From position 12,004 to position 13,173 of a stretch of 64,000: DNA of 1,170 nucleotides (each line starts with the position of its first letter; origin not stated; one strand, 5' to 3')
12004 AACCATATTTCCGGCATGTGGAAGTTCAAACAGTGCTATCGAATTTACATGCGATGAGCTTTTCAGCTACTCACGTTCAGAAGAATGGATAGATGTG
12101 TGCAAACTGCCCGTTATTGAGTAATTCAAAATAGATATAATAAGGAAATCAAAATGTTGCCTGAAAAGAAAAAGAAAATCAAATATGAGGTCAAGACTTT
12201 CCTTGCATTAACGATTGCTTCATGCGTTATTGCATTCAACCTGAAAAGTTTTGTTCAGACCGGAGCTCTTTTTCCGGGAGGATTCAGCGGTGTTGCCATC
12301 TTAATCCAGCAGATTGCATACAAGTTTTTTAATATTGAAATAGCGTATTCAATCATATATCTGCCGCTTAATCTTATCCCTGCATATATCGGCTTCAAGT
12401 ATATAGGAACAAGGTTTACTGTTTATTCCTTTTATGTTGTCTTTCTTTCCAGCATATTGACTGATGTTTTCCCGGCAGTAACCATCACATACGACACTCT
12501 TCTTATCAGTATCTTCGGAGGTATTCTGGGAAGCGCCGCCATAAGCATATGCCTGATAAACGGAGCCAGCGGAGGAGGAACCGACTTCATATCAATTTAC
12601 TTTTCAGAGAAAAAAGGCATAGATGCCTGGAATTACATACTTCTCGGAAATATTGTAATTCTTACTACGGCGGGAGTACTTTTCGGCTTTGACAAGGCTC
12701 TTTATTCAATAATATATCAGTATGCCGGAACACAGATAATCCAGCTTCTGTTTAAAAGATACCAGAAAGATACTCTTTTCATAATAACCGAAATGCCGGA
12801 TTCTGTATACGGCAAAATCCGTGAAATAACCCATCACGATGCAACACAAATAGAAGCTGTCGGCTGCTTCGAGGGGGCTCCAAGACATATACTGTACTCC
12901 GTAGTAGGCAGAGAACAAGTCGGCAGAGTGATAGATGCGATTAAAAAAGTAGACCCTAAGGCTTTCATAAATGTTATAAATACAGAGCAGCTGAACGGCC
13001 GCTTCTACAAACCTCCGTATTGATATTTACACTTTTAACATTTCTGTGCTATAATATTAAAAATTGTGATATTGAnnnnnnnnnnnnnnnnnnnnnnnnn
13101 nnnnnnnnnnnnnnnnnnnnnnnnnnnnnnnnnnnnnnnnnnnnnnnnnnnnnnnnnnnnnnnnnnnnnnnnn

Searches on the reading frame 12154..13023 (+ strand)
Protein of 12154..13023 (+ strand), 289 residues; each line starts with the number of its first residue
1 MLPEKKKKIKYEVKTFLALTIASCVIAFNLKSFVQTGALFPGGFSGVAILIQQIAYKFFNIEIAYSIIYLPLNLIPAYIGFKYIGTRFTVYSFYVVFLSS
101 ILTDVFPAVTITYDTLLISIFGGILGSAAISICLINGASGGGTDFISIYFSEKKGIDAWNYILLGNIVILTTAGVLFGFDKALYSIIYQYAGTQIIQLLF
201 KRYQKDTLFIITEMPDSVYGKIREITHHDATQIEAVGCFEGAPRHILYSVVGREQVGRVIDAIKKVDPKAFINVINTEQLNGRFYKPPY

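Call 69: search_protein_families(library=pfam, proteins=[window:12154-13023:+], max_evalue=0.00001)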
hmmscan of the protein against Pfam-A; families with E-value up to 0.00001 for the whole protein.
window:12154-13023:+ (289 aa): 2 families
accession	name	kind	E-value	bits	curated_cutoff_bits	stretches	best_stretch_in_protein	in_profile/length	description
PF02588.21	YitT_membrane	-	1.7e-44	152.1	24.3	1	16-222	2-204/205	Uncharacterised 5xTM membrane BCR, YitT family COG1284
PF10035.14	DUF2179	-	5e-15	55.5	22.8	1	228-282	1-55/55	Uncharacterized protein conserved in bacteria (DUF2179)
